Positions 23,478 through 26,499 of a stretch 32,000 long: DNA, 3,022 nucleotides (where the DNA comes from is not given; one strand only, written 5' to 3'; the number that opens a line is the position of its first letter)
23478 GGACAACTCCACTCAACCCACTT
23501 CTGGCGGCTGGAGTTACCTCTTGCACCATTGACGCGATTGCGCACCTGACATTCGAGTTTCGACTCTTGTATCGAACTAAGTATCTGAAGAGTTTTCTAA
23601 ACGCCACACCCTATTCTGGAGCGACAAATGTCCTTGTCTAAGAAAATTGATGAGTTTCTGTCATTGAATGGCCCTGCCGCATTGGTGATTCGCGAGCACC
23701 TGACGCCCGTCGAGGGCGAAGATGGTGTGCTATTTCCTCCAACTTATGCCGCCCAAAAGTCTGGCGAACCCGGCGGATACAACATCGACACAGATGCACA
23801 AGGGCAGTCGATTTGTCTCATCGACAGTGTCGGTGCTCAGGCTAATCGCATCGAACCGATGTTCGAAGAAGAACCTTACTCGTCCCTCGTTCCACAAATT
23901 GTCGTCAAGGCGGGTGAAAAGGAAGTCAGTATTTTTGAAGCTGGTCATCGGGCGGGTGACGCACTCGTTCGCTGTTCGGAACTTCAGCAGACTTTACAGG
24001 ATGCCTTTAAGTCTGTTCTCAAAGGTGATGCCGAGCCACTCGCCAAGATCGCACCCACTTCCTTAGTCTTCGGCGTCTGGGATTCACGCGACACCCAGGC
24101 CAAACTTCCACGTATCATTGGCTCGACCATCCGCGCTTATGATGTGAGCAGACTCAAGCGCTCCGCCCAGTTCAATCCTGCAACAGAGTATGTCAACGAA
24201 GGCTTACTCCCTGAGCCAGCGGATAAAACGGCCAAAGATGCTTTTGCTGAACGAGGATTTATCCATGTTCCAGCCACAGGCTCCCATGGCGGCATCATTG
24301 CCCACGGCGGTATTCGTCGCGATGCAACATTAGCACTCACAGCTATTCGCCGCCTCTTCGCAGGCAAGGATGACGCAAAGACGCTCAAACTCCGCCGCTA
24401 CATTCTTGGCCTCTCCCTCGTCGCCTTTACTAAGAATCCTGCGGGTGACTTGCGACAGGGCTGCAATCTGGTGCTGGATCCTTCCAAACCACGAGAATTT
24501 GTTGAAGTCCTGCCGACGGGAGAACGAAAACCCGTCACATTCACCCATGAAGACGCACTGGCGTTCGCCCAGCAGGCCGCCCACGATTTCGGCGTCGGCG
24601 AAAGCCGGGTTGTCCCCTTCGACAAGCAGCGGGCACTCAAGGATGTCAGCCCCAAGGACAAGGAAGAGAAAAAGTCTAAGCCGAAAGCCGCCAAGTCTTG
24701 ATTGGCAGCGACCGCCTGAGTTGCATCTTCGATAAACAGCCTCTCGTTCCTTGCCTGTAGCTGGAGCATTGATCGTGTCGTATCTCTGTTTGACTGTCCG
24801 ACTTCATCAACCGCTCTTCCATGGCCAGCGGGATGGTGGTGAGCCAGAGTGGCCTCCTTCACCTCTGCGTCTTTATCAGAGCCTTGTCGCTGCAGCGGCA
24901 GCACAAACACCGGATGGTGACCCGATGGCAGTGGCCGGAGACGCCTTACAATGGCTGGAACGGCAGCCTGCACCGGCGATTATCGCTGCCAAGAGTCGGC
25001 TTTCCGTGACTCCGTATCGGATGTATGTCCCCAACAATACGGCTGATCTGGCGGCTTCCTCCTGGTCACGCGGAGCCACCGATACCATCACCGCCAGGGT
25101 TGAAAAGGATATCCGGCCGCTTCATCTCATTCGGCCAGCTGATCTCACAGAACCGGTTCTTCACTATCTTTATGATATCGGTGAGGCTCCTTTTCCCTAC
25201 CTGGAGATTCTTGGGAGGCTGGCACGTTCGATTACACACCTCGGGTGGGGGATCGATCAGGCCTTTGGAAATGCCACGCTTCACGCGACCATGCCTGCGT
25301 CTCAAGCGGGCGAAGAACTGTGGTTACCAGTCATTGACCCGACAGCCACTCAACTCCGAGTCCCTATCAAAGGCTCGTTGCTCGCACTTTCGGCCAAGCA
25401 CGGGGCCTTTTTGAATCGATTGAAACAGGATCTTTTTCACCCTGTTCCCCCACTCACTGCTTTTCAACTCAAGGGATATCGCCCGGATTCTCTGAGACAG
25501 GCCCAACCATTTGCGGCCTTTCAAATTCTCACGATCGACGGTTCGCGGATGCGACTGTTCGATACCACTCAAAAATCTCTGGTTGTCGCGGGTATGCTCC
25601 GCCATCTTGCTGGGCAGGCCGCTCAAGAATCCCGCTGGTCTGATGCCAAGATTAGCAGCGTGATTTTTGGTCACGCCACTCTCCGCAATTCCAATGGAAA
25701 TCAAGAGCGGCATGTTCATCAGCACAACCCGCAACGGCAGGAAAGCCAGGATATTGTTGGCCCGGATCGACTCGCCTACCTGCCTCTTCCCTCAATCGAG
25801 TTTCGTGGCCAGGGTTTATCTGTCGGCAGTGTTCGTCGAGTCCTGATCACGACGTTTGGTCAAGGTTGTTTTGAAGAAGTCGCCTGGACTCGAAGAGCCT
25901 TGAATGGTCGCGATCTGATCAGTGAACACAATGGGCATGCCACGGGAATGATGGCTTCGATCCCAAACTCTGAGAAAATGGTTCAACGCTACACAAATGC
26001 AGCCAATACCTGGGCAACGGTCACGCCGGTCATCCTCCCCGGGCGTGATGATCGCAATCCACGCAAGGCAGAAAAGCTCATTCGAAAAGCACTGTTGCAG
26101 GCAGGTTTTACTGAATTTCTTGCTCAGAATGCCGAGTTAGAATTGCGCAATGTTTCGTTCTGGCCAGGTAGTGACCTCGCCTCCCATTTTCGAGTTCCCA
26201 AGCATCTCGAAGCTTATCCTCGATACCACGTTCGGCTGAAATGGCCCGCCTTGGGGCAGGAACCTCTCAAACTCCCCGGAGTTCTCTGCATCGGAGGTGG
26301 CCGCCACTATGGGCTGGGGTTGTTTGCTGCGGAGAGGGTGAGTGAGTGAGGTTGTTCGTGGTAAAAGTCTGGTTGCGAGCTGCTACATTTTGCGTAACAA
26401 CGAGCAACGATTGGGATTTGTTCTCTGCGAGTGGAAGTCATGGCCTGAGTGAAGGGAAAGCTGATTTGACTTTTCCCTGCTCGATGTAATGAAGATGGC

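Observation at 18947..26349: Orphan type I-G/I-U-like interference operon (WYL regulator - cas3 - csb3 - csb1 - csb2) with no adaptation genes and no CRISPR array nearby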

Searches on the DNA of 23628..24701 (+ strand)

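Call 36: search_rna_families(source=L001, threshold=gathering)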
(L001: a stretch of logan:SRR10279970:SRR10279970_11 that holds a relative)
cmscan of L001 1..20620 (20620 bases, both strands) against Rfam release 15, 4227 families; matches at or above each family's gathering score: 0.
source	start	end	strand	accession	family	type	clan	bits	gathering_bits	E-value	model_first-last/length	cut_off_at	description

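Call 57: search_with_rna_model(model_id=R1, sources=[L007, L011, L014, L015, L016, L023, L025, L028, L029, L031, L032, L033, L034, L038, L043, L044, L051, L053, L054, L055, L056, L057, L059, L060, L061, L062, L069, L071, L073, L074, L079, L080, L081, L083, L070, L076], max_evalue=0.1)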
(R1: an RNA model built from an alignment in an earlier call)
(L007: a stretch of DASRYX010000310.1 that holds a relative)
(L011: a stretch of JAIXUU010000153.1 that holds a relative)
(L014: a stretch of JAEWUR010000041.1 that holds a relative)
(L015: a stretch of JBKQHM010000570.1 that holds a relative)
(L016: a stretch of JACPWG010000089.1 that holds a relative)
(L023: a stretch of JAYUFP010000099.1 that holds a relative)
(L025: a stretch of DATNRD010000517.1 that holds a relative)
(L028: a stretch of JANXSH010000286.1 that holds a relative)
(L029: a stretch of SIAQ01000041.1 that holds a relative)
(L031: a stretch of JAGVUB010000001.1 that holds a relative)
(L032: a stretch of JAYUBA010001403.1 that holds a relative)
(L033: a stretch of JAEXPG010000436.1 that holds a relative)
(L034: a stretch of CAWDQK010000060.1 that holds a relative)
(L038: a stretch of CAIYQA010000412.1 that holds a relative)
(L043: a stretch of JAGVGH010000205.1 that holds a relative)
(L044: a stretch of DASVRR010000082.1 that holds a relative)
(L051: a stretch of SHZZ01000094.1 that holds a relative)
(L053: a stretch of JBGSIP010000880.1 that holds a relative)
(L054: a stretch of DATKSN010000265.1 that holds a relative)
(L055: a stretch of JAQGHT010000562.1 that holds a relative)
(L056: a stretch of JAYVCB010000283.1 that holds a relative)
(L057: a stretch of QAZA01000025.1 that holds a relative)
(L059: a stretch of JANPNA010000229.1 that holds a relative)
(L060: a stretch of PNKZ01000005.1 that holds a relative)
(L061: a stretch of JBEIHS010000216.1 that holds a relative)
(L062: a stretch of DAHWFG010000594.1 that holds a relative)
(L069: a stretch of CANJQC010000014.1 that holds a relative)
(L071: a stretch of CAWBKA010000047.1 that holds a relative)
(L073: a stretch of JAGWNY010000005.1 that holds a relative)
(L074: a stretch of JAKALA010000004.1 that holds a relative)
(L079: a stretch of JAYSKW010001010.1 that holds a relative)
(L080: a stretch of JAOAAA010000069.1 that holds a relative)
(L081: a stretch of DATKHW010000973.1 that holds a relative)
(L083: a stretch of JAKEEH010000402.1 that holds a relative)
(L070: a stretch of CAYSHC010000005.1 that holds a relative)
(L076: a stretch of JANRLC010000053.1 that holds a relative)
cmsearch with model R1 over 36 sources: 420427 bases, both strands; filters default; matches with E-value up to 0.1: 50.
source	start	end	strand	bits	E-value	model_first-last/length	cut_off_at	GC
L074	14309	14344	+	52.9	5.5e-13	1-36/36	no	0.75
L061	9751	9786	+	50.7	2.6e-12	1-36/36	no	0.58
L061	9823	9858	+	50.7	2.6e-12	1-36/36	no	0.58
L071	74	109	-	49.7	5.6e-12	1-36/36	no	0.58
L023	7740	7775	+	48.9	9.9e-12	1-36/36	no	0.58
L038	5726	5761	+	47.1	3.5e-11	1-36/36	no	0.67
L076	12932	12967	+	46.2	6.7e-11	1-36/36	no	0.61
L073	1754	1789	-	45.5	1e-10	1-36/36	no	0.72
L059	16204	16239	+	45.4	1.1e-10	1-36/36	no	0.58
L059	16278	16313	+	45.4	1.1e-10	1-36/36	no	0.58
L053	7473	7507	+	44.9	1.6e-10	1-36/36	no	0.6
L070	91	126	-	44.3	2.5e-10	1-36/36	no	0.67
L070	166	201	-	44.3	2.5e-10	1-36/36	no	0.67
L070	243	278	-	44.3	2.5e-10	1-36/36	no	0.67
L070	314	349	-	44.3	2.5e-10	1-36/36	no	0.67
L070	386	421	-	44.3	2.5e-10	1-36/36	no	0.67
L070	464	499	-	44.3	2.5e-10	1-36/36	no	0.67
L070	538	573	-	44.3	2.5e-10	1-36/36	no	0.67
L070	614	649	-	44.3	2.5e-10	1-36/36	no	0.67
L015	12056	12091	+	43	6.3e-10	1-36/36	no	0.53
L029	13685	13720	+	42.8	7e-10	1-36/36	no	0.61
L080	14087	14122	+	40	5.4e-09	1-36/36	no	0.44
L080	14159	14194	+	40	5.4e-09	1-36/36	no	0.44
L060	11758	11794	+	39.7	6.4e-09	1-36/36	no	0.59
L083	10210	10245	+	39.2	9e-09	1-36/36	no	0.69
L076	12858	12893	+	38.6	1.4e-08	1-36/36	no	0.58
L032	9922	9956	+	35.9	9.5e-08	1-36/36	no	0.6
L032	9993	10027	+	35.9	9.5e-08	1-36/36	no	0.6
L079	3952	3987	+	35.8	1e-07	1-36/36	no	0.67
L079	4026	4061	+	35.8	1e-07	1-36/36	no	0.67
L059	4106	4140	-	35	1.8e-07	1-36/36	no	0.51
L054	1901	1935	-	34.5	2.6e-07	1-36/36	no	0.71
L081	5116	5151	-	31.8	1.8e-06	1-36/36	no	0.67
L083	10283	10318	+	31.6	2e-06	1-36/36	no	0.69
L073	5053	5088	-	29.1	1.2e-05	1-36/36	no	0.72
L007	5466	5500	+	28.3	2e-05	1-36/36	no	0.54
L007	5539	5573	+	28.3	2e-05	1-36/36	no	0.54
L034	5246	5317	-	27.6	3.3e-05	1-36/36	no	0.69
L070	21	56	-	25.5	0.00015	1-36/36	no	0.75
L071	16104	16140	-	25.5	0.00015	1-36/36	no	0.62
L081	5046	5078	-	25.1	0.00019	1-36/36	no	0.64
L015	12136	12162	+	24.5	0.00029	5-31/36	no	0.74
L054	1827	1862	-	23.3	0.00069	1-36/36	no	0.69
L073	1826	1889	-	22.4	0.0013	1-36/36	no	0.53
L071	1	24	-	21.6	0.0023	1-24/36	3'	0.58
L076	13006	13036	+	19.4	0.011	1-36/36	no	0.55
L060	11834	11868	+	18.1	0.027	1-36/36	no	0.6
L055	8411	8440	+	18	0.029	5-31/36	no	0.77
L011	3047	3081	-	17.7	0.036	1-36/36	no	0.51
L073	1766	1785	+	16.4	0.092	5-24/36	no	0.85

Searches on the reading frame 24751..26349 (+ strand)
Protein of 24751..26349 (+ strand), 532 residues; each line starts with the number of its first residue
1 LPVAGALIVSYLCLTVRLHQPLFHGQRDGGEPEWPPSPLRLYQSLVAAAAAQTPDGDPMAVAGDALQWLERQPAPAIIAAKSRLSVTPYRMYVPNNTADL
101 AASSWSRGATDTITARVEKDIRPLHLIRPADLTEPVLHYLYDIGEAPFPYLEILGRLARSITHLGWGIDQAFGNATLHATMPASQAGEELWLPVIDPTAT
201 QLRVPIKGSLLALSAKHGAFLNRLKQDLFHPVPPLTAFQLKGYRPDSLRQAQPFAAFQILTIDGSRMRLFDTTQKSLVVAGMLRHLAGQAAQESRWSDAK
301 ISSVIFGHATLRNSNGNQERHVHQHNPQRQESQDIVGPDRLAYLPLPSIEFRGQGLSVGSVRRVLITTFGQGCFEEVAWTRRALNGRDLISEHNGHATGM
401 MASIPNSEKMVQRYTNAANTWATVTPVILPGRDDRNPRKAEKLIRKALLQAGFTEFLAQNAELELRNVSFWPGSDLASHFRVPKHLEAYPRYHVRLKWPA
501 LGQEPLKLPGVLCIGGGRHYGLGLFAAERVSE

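Call 3: search_protein_families(library=pfam, proteins=[window:24751-26349:+], max_evalue=0.01)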
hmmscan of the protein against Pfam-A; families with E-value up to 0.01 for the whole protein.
window:24751-26349:+ (532 aa): 1 family
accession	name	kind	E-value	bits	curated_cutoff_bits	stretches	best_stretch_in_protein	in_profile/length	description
PF09609.15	Cas_GSU0054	-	2.6e-96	324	21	1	27-526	28-551/552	CRISPR-associated protein, GSU0054 family (Cas_GSU0054)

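Call 4: search_protein_families(library=ncbifam, proteins=[window:24751-26349:+], max_evalue=0.01)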
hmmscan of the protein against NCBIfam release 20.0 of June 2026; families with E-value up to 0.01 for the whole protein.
window:24751-26349:+ (532 aa): 1 family
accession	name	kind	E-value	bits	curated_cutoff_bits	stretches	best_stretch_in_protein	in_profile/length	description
TIGR02165.1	cas5_6_GSU0054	equivalog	7.4e-149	497.1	45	1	11-527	1-491/492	type I-G CRISPR-associated protein Csb2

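Call 44: search_solved_structures(query=window:24775-26349:+, show_alignments=1)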
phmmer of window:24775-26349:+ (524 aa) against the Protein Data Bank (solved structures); distinct sequences matched with E-value up to 0.001: 0.
